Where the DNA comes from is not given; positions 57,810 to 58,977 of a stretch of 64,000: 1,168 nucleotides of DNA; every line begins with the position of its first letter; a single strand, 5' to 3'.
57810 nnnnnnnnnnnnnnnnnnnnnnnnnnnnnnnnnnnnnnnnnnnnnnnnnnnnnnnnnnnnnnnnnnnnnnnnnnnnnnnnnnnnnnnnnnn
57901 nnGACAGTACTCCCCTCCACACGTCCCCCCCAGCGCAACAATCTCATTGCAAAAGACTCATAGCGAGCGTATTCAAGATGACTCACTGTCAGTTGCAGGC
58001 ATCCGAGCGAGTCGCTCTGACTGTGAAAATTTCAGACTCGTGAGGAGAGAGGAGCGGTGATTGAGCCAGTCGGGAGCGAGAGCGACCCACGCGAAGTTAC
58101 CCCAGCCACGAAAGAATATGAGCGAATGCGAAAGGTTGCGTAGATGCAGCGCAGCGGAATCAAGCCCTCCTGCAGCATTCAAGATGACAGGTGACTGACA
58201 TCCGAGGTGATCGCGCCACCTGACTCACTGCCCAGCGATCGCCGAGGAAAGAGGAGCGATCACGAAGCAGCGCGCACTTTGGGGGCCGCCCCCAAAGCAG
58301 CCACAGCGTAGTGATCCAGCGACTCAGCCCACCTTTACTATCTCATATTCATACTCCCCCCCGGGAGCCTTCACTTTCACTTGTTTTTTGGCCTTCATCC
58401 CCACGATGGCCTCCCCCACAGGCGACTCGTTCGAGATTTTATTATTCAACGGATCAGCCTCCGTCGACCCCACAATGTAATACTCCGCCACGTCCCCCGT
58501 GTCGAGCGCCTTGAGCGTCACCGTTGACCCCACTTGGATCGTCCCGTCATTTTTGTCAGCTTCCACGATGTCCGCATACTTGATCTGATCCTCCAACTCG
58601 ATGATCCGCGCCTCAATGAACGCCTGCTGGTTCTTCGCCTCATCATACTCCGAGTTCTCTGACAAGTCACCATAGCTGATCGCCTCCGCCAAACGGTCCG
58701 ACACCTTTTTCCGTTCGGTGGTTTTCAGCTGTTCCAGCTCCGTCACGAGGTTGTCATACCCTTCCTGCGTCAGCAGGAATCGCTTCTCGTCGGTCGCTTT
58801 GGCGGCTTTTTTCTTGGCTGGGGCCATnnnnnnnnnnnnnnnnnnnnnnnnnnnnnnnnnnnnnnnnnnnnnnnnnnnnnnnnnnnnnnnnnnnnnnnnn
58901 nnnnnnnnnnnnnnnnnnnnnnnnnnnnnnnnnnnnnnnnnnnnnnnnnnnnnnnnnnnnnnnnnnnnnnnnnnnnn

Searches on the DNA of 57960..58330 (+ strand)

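Call 59: search_dna_similar(query=window:57960-58330:+, collection=plasmids, mode=distant, max_evalue=0.001, max_rows=10)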
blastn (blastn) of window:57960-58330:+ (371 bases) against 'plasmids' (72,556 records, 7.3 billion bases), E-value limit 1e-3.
No match.

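Call 60: search_dna_similar(query=window:57960-58330:+, collection=phages, mode=distant, max_evalue=0.001, max_rows=10)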
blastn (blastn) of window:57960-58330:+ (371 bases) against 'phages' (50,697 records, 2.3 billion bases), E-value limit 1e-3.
No match.
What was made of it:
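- Tried and rejected: Distant blastn against plasmids and phages gave no match (calls 59, 60).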

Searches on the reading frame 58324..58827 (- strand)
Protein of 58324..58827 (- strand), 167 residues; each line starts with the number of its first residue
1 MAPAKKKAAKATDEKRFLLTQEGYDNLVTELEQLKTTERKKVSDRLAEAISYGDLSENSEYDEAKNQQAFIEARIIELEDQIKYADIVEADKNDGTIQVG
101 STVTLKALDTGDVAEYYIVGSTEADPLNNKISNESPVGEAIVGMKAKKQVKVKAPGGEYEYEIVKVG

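Call 12: search_protein_families(library=pfam, proteins=[window:58324-58827:-], max_evalue=0.01)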
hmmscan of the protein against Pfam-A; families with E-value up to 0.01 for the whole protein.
window:58324-58827:- (167 aa): 2 families
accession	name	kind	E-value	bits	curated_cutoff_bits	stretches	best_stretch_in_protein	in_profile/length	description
PF03449.20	GreA_GreB_N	-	1.8e-27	95.7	24.5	1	18-87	2-71/71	Transcription elongation factor, N-terminal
PF01272.25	GreA_GreB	-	2.2e-23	82.4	26.9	1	93-166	2-75/77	Transcription elongation factor, GreA/GreB, C-term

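Call 13: find_encoding_contigs(protein=window:58324-58827:-, flank=10000, max_places=6)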
Protein window:58324-58827:- (167 aa): no gene with exactly this product is on record in the collection.

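Call 68: find_homologous_proteins(query=window:58324-58827:-, max_evalue=1e-30)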
Query window:58324-58827:- (167 aa): 6923 proteins with E <= 1e-30 among 8000 candidates; the best 120 are listed.
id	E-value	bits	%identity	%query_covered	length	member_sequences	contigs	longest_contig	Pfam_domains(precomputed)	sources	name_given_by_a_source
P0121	4.9e-98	343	100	100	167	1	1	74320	PF01272.26,PF03449.21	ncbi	-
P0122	4.7e-59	217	70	96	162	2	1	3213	PF01272.26,PF03449.21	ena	-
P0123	5.9e-59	216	67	96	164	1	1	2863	PF01272.26,PF03449.21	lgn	-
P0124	1.1e-58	216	68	96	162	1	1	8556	PF01272.26,PF03449.21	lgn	-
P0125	6.6e-58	213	73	89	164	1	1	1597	PF01272.26,PF03449.21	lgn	-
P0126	1.5e-57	212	69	95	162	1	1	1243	PF01272.26,PF03449.21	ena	-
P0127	1.6e-57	212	68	95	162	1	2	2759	PF01272.26,PF03449.21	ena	-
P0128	2.5e-56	208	66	93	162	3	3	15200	PF01272.26,PF03449.21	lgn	-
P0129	1.5e-55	205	67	93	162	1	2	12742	PF01272.26,PF03449.21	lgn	-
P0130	1.9e-55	205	68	91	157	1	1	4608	PF01272.26,PF03449.21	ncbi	-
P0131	2.9e-55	204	68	94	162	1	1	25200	PF01272.26,PF03449.21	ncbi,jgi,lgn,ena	-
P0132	3.1e-55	204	67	93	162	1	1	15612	PF01272.26,PF03449.21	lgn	-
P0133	3.1e-55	204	66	95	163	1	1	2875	PF01272.26,PF03449.21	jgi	-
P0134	5.7e-55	203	69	92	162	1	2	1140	PF01272.26,PF03449.21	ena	-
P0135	6.3e-55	203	67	94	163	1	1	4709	PF01272.26,PF03449.21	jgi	-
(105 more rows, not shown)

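Call 69: find_encoding_contigs(protein=P0124, flank=10000, max_places=3)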
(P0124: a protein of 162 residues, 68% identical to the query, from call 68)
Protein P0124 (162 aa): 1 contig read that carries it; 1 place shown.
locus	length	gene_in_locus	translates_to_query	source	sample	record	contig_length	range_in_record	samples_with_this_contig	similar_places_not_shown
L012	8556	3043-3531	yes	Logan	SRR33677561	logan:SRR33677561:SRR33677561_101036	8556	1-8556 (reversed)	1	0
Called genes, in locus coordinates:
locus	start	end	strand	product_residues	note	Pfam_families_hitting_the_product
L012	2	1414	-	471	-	?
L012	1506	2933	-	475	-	PF02934:GatB_N, PF02637:GatB_Yqey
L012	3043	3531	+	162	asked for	PF03449:GreA_GreB_N, PF01272:GreA_GreB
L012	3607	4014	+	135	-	PF00293:NUDIX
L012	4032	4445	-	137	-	-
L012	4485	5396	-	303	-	PF01545:Cation_efflux, PF16916:ZT_dimer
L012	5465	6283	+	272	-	PF02535:Zip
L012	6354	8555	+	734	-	?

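Call 70: find_encoding_contigs(protein=P0122, flank=10000, max_places=3)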
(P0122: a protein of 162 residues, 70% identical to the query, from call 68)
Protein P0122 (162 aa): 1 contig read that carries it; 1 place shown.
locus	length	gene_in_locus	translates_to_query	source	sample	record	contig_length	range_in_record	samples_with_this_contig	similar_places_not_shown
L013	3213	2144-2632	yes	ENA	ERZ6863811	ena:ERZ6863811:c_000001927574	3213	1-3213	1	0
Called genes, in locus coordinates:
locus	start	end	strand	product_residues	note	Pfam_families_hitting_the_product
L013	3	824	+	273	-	?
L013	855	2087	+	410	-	PF03979:Sigma70_r1_1, PF00140:Sigma70_r1_2, PF04542:Sigma70_r2, PF04539:Sigma70_r3, PF04545:Sigma70_r4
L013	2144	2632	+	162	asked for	PF03449:GreA_GreB_N, PF01272:GreA_GreB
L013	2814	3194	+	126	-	-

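Call 71: find_encoding_contigs(protein=P0128, flank=10000, max_places=3)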
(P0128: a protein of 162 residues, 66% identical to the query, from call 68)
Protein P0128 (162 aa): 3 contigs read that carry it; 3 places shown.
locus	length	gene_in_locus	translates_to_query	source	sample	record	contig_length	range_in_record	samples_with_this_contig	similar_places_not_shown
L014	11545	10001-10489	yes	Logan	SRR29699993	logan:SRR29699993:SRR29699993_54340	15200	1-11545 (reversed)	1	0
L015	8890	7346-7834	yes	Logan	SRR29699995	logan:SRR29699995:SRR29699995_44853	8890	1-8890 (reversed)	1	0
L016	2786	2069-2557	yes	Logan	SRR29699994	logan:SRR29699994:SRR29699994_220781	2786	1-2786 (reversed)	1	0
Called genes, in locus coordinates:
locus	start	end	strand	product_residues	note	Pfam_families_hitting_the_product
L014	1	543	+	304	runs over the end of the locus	PF00480:ROK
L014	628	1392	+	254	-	-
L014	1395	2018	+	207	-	-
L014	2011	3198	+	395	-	PF00437:T2SSE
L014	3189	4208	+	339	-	PF00482:T2SSF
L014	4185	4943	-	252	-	PF03808:Glyco_tran_WecG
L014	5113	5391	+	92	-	PF00216:Bac_DNA_binding, PF18291:HU-HIG, PF18175:HU-CCDC81_bac_2 (weak)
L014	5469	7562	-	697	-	-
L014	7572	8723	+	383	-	PF02912:Phe_tRNA-synt_N, PF01409:tRNA-synt_2d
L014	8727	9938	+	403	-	PF03979:Sigma70_r1_1, PF00140:Sigma70_r1_2, PF04542:Sigma70_r2, PF04539:Sigma70_r3, PF04545:Sigma70_r4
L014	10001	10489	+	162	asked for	PF03449:GreA_GreB_N, PF01272:GreA_GreB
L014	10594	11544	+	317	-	?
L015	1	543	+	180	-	?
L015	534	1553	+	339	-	PF00482:T2SSF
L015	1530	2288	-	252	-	PF03808:Glyco_tran_WecG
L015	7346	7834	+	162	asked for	PF03449:GreA_GreB_N, PF01272:GreA_GreB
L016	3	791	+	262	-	?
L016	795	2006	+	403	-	PF03979:Sigma70_r1_1, PF00140:Sigma70_r1_2, PF04542:Sigma70_r2, PF04539:Sigma70_r3, PF04545:Sigma70_r4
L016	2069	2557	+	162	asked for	PF03449:GreA_GreB_N, PF01272:GreA_GreB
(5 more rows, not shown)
